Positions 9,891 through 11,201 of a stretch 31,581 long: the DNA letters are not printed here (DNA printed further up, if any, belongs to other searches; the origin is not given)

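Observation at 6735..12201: Replication-recombination module interrupted by a free-standing GIY-YIG homing endonuclease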

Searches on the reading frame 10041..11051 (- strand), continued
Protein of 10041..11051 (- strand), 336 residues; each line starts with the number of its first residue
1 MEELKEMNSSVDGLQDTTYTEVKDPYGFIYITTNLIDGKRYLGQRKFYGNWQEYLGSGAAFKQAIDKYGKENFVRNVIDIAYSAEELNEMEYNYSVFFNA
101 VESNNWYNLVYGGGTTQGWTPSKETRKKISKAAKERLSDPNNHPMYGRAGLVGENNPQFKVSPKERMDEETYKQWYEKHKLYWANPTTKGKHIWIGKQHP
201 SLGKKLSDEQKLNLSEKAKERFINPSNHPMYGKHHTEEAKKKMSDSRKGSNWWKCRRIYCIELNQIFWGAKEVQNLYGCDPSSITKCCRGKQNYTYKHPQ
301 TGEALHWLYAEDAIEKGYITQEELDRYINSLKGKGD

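Call 43: find_encoding_contigs(protein=P0064, flank=4000, max_places=1)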
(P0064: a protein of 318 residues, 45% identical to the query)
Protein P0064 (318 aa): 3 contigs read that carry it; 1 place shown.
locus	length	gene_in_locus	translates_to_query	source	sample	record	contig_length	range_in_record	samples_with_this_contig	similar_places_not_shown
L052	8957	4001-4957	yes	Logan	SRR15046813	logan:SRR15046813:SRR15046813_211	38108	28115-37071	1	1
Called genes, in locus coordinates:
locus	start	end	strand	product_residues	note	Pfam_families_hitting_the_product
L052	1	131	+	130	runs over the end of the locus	-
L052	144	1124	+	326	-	PF22823:MrpR_C_cat (faint), PF00589:Phage_integrase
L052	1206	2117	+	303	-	PF22822:MrpR_N_CB, PF22823:MrpR_C_cat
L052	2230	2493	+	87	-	-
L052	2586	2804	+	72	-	-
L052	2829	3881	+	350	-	PF27337:YorF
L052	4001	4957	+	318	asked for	PF19835:SegE_GIY-YIG, PF22083:I-HmuI_NUMOD-like (weak)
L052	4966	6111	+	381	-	PF13479:AAA_24 (weak)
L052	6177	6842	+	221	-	PF26927:Phage_SPbeta_YorH (weak)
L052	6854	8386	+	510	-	-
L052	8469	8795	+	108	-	-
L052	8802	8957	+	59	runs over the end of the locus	-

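Call 45: predict_structure(alignment_id=A1)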
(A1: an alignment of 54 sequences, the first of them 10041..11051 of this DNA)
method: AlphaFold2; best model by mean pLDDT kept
length: 336 residues; sequences in the alignment: 54
mean_pLDDT: 82.8   pTM: 0.41
mean pLDDT of the five models: 82.8, 80.2, 79.7, 79.2, 76.4
residues with pLDDT >= 90: 160; 70-90: 119; 50-70: 32; < 50: 25
segments of 3 or more residues with pLDDT < 50: 1-15, 111-118
pLDDT, mean of each block of 10 residues (from residue 1): 38 58 92 96 93 90 95 96 92 90 79 45 81 78 59 59 81 85 70 73 88 92 86 88 81 85 95 92 95 94 97 97 94 73
secondary structure, 60 per line:
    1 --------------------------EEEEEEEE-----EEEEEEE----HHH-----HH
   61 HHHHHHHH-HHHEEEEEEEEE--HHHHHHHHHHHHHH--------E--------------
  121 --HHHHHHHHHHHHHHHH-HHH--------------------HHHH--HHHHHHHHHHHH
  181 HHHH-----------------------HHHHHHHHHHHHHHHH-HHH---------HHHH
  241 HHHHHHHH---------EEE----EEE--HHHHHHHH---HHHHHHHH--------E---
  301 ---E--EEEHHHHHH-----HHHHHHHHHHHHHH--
elements in order: E27-34 E40-46 H59-68 E73-81 H84-97 H123-138 H163-166 H169-184 H208-223 H237-248 E258-260 E265-267 H270-277 H281-288 E307-309 H310-315 H321-334

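Call 48: fold_search(model_id=the predicted structure, library=pdb)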
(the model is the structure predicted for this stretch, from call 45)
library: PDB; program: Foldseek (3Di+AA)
matches with E <= 10: 154; with E <= 0.001: 0
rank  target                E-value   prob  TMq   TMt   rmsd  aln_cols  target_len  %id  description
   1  1ln0_A                9.9e-03  1.00  0.22  0.68   3.1        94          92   21  Structure of the Catalytic Domain of Homing Endonuclease I-TevI (released 2002-10-30)
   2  1ln0_B                1.3e-02  1.00  0.22  0.69   3.1        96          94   21  Structure of the Catalytic Domain of Homing Endonuclease I-TevI (released 2002-10-30)
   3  1mk0                  1.6e-02  1.00  0.22  0.67   3.7        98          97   17  catalytic domain of intron endonuclease I-TevI, E75A mutant (released 2002-10-30)
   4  1u3e_M                1.3e-01  0.91  0.16  0.28   7.6       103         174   14  DNA binding and cleavage by the HNH homing endonuclease I-HmuI (released 2004-08-31)
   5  9u75_A                1.7e-01  0.75  0.19  0.24   6.4       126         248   13  5hmC specific restriction endonuclease Escherichia coli E. coli O157:H7 PD-T4-3 (released 2026-02-11)
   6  8b6e_A                2.3e-01  0.80  0.11  0.59   4.2        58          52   21  crystal structure of the DNA-binding short chromatophore-targeted protein sCTP-23166 from Paulinella chromatophora (released 2023-07-12)
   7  9igt_1                3.0e-01  0.08  0.09  0.10  17.0       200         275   14  Assembly intermediate of human mitochondrial ribosome small subunit bound to METTL15, RBFA, and mtIF2 (State M2.1) (released 2026-03-11)
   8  9dnx_B                4.9e-01  0.07  0.09  0.19  19.1       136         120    7  Human ClC-3:TMEM9, TMEM9 Protomer A and B: Complete (released 2025-04-02)
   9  9u75_D                5.6e-01  0.51  0.19  0.25   6.3       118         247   13  5hmC specific restriction endonuclease Escherichia coli E. coli O157:H7 PD-T4-3 (released 2026-02-11)
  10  6s7t_F                6.3e-01  0.02  0.06  0.08  31.8       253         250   10  Cryo-EM structure of human oligosaccharyltransferase complex OST-B (released 2019-12-18)
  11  6rw4_1                1.1e+00  0.04  0.09  0.11  16.6       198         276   13  Structure of human mitochondrial 28S ribosome in complex with mitochondrial IF3 (released 2020-06-03)
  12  3ud1_A                1.2e+00  0.02  0.07  0.07  14.2        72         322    8  Crystal structure of ZU5A-ZU5B domains of human erythrocyte ankyrin (released 2012-02-22)
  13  8phv_C                1.3e+00  0.02  0.08  0.08  17.1       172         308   12  Structure of Human selenomethionylated Cdc123 bound to domain 3 of eIF2 gamma (released 2023-08-16)
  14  3ud2_B                1.3e+00  0.02  0.07  0.07  14.0        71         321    8  Crystal structure of Selenomethionine ZU5A-ZU5B protein domains of human erythrocyte ankyrin (released 2012-02-22)
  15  1yd2                  1.4e+00  0.18  0.15  0.41   5.3        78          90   17  Crystal structure of the GIY-YIG N-terminal endonuclease domain of UvrC from Thermotoga maritima: Point mutant Y19F boun (released 2005-03-01)
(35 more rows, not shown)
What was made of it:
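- On GIY-YIG homing endonuclease (Seg / I-TevI type): The AF2 model (pLDDT >90 over residues 21-100) hits 1LN0/1MK0 with probability 1.00, TMt 0.67-0.69 and rmsd 3.1 A; the UvrC GIY-YIG domain ranks lower (calls 45, 48).
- Checked: The model's N-domain matches the I-TevI catalytic domain 1LN0 with probability 1.00 (call 48).
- The AF2 model (pLDDT 82.8) has an N-domain matching I-TevI 1LN0 with probability 1.0 and TMt 0.68 (calls 45, 48).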

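Call 50: search_solved_structures(query=A1, max_evalue=10, show_alignments=3)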
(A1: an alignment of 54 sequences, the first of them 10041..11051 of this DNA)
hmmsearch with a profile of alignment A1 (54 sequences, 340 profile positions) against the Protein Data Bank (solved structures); distinct sequences matched with E-value up to 10: 1.
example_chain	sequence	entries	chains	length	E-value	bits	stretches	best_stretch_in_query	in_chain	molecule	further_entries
1i3j_A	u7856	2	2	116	0.002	20.7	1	221-290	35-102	INTRON-ASSOCIATED ENDONUCLEASE 1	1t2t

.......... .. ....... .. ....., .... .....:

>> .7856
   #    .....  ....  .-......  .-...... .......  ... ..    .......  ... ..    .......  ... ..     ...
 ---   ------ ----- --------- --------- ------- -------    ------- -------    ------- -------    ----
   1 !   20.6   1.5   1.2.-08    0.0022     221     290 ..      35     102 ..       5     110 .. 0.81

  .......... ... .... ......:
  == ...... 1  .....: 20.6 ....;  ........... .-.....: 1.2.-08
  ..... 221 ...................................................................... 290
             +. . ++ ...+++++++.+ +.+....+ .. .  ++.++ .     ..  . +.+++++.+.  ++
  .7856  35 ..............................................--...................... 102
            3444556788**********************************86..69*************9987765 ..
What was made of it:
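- Closest known: I-TevI. Same: It has the same two-part design: an N-terminal GIY-YIG catalytic domain, then a linker with minor-groove-binding NUMOD3-type helices and a C-terminal helix-turn-helix-like domain (calls 48, 50).
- The family profile hits the I-TevI DNA-binding domain 1I3J at E 0.002 (call 50).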

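Call 65: search_protein_families(library=ncbifam, proteins=[window:10041-11051:-], max_evalue=0.01)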
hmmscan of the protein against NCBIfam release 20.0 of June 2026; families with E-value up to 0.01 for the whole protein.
window:10041-11051:- (336 aa): 1 family
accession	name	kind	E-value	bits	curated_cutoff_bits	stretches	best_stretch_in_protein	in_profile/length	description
TIGR01453.1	grpIintron_endo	subfamily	1.1e-20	74.7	56.05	2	27-180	2-153/215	group I intron endonuclease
